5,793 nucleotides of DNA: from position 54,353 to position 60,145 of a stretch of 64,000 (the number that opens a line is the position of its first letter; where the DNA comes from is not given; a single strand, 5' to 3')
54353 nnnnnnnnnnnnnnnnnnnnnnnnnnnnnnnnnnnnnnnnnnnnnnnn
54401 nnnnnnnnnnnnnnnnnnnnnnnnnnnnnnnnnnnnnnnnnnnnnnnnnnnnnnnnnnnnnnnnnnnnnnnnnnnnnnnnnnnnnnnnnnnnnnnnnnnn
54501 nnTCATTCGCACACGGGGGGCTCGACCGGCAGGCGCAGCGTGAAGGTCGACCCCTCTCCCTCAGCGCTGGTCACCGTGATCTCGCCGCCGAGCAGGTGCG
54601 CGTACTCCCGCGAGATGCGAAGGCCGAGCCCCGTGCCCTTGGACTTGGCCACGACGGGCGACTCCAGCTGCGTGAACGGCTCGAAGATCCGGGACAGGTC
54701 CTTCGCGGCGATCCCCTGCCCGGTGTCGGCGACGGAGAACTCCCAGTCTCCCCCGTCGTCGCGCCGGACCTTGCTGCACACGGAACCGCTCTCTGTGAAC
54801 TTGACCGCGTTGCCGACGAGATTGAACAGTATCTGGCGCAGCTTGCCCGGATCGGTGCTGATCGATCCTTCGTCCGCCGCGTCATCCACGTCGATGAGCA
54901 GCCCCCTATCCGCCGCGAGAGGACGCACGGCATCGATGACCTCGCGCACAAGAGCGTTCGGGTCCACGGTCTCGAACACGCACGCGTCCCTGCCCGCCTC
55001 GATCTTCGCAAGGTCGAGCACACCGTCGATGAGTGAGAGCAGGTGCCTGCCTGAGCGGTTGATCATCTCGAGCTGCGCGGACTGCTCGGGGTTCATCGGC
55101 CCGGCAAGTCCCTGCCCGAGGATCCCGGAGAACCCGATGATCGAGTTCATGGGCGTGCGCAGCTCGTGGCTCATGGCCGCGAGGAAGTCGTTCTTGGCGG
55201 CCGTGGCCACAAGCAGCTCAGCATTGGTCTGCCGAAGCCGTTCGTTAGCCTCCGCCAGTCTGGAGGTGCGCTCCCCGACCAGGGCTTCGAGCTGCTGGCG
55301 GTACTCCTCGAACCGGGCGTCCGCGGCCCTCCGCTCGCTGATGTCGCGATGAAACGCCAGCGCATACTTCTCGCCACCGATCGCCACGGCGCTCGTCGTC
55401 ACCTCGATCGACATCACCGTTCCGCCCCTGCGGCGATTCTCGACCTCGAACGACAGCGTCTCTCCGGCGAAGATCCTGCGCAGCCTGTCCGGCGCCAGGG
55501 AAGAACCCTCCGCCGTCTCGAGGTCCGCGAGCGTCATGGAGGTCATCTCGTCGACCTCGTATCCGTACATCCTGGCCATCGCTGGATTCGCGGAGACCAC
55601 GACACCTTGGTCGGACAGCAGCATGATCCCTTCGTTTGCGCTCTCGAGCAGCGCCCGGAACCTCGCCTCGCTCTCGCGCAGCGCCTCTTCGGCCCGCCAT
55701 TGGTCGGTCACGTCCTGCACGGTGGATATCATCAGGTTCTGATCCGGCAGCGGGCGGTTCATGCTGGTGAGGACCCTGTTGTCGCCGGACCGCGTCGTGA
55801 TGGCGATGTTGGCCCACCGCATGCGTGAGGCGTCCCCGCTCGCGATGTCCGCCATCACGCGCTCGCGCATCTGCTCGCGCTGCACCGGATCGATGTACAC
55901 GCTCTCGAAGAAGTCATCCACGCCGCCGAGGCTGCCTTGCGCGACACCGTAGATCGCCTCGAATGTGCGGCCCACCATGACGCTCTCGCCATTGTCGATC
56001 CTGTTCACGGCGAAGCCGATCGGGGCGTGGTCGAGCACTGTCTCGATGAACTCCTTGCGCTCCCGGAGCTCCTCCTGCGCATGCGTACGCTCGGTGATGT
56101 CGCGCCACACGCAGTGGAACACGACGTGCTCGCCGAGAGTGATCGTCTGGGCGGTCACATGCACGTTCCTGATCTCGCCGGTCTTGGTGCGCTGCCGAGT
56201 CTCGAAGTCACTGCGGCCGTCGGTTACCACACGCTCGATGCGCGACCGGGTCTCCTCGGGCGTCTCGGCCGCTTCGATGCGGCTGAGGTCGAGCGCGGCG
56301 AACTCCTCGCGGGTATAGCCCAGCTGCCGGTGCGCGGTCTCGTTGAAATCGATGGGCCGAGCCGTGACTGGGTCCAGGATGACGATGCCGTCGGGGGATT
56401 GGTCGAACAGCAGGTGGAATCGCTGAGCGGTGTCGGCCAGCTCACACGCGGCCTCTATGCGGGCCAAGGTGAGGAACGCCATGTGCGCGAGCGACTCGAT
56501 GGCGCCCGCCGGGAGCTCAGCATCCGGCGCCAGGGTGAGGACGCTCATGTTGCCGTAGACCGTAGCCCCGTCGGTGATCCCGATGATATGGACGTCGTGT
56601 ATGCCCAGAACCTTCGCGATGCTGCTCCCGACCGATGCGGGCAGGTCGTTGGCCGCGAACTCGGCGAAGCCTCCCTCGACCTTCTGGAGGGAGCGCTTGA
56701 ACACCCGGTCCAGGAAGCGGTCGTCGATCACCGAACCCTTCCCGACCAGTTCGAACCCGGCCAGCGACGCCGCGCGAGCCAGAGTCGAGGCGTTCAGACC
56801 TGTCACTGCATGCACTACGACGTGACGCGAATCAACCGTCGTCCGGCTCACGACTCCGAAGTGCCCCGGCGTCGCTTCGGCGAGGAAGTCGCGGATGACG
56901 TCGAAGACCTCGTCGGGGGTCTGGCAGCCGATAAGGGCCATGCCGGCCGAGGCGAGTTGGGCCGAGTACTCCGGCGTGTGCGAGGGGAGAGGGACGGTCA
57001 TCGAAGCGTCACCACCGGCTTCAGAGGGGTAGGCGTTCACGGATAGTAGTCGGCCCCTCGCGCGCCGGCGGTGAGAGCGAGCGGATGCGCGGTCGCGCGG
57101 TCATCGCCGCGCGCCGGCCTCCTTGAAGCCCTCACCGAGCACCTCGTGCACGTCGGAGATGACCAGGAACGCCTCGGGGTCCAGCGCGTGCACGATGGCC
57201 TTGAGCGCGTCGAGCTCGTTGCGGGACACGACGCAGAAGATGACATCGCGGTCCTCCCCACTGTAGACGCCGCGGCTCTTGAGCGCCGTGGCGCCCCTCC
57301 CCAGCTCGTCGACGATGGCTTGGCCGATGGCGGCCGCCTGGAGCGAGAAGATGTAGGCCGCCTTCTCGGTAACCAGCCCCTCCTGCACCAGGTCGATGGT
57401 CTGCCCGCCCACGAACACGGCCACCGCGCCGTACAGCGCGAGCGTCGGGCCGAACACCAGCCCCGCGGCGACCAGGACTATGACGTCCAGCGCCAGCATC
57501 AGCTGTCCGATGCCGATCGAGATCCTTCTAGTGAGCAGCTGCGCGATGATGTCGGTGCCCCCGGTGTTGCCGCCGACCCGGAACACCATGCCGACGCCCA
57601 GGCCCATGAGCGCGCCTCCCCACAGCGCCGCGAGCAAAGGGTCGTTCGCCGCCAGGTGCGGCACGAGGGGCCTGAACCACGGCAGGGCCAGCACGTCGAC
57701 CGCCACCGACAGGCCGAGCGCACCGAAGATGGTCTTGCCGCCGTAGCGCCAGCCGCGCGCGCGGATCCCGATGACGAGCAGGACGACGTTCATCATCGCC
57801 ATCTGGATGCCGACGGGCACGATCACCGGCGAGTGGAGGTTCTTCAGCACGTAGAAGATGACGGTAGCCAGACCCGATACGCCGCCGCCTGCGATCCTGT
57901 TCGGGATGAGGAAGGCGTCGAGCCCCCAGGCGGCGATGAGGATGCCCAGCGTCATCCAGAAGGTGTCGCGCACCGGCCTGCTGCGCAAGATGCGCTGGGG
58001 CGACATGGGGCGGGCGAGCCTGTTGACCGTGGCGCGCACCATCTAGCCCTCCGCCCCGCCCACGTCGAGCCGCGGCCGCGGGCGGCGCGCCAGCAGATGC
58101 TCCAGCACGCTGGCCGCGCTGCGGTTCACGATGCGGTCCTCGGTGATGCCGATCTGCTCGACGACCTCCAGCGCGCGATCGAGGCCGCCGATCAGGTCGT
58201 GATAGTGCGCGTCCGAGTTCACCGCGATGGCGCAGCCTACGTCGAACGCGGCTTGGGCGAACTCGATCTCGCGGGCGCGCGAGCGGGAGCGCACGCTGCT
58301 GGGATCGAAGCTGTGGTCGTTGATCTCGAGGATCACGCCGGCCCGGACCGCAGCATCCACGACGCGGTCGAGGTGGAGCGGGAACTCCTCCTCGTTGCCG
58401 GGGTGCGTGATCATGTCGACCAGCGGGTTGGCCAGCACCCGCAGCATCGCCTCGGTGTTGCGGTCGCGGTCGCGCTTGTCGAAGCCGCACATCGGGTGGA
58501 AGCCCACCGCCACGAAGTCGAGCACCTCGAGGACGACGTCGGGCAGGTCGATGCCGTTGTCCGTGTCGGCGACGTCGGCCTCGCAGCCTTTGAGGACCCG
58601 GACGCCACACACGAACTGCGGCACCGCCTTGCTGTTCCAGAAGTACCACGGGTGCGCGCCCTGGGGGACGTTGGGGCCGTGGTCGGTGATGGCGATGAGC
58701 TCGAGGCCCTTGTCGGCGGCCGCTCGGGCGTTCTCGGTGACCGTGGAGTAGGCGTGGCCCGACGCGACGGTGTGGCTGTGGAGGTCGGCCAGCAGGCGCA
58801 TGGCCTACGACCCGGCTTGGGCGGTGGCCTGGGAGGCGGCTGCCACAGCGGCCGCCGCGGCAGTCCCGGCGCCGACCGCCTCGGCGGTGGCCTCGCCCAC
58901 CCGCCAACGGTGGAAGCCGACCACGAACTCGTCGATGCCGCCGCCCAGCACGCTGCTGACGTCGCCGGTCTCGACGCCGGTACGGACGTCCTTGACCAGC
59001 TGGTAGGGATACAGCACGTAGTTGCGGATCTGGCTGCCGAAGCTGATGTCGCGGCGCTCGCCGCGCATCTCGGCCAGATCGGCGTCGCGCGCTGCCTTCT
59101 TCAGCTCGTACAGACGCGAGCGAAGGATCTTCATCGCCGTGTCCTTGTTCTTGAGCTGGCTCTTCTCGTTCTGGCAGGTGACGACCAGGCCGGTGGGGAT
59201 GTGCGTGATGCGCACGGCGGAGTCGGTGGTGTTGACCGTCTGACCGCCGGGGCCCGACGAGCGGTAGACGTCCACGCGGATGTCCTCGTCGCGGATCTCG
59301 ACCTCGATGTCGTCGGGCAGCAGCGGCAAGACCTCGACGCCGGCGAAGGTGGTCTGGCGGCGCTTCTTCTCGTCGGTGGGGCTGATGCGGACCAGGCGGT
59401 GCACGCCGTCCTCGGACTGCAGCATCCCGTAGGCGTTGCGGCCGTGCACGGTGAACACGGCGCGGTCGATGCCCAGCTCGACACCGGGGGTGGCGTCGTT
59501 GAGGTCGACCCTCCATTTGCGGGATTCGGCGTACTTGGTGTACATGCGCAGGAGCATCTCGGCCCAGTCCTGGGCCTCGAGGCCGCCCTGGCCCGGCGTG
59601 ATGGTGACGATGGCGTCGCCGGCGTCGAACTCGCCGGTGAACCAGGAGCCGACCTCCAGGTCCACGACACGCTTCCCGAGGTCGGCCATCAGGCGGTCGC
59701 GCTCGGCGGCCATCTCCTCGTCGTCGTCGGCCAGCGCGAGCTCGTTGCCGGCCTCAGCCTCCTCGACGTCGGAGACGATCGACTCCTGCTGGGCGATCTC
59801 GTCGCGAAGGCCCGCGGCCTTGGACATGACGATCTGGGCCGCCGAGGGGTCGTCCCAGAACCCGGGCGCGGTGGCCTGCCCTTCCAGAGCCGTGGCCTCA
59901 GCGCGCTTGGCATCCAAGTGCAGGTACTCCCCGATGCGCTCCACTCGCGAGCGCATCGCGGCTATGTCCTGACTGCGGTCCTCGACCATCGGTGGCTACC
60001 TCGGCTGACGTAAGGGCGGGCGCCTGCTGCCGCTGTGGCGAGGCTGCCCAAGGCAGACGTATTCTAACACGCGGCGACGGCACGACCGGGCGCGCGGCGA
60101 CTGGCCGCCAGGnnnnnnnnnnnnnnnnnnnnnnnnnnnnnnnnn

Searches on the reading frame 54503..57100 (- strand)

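Call 16: search_protein_families(library=pfam, proteins=[window:54503-57100:-], max_evalue=0.001)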
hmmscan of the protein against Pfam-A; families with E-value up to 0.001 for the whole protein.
window:54503-57100:- (865 aa): 8 families
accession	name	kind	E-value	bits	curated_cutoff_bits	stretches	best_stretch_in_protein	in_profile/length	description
PF02518.31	HATPase_c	-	1.1e-28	100.3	26.4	1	750-860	2-110/111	Histidine kinase-, DNA gyrase B-, and HSP90-like ATPase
PF13426.13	PAS_9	-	1e-25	90.4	27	2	236-337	1-103/103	PAS domain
PF00989.32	PAS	-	5.8e-22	78.3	22.6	2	480-587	2-113/113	PAS fold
PF13188.13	PAS_8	-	2.1e-21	75.4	21.8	2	479-521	1-43/65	PAS domain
PF00512.31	HisKA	-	2.3e-18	66.4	26.9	1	635-703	1-66/66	His Kinase A (phospho-acceptor) domain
PF08448.16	PAS_4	-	8.6e-15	55.4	23.1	1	485-592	1-110/110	PAS fold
PF08447.18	PAS_3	-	5.4e-13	49.5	25.6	1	250-320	2-75/89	PAS fold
PF12860.13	PAS_7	-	0.00059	20.4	27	0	406-472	49-115/115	PAS fold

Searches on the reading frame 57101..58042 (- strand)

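Call 16: search_protein_families(library=pfam, proteins=[window:57101-58042:-], max_evalue=0.001)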
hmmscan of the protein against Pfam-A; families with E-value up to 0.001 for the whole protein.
window:57101-58042:- (313 aa): 2 families
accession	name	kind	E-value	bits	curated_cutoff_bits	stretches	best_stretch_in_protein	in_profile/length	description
PF02588.21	YitT_membrane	-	2.1e-52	177.9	24.3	1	27-243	2-204/205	Uncharacterised 5xTM membrane BCR, YitT family COG1284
PF10035.14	DUF2179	-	7.2e-22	77.4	22.8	1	249-303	1-55/55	Uncharacterized protein conserved in bacteria (DUF2179)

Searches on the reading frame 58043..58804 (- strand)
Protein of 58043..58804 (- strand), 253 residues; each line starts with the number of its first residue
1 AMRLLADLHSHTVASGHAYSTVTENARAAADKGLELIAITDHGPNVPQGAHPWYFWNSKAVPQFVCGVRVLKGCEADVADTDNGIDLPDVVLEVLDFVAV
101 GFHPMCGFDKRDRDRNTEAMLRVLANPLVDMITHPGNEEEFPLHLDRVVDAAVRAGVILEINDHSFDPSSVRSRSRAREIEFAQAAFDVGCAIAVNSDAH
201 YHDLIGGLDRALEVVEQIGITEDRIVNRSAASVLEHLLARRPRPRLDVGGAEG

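Call 16: search_protein_families(library=pfam, proteins=[window:58043-58804:-], max_evalue=0.001)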
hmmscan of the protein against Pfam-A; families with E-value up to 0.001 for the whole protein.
window:58043-58804:- (253 aa): 1 family
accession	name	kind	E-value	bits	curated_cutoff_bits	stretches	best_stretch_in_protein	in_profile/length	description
PF02811.25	PHP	-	9e-10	39.6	26.4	1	7-82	1-70/164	PHP domain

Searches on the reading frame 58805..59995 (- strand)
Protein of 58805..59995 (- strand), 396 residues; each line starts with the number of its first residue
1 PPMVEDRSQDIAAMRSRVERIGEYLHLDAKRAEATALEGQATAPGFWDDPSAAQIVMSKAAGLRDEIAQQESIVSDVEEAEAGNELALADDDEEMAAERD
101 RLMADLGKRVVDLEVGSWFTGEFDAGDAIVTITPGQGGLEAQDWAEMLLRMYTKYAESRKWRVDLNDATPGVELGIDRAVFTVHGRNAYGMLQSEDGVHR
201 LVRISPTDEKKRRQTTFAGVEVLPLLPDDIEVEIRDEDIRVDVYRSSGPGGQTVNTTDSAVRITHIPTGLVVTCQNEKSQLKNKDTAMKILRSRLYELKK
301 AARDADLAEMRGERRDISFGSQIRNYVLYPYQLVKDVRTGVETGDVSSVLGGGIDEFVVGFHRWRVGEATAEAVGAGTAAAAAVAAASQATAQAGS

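Call 16: search_protein_families(library=pfam, proteins=[window:58805-59995:-], max_evalue=0.001)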
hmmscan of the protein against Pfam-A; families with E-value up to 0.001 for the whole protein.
window:58805-59995:- (396 aa): 2 families
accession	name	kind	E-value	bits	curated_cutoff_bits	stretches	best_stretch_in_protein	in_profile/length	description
PF03462.23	PCRF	-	1.5e-47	162.4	24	1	32-220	3-194/194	PCRF domain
PF00472.26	RF-1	-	3e-40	137.2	35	1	228-338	1-116/116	RF-1 domain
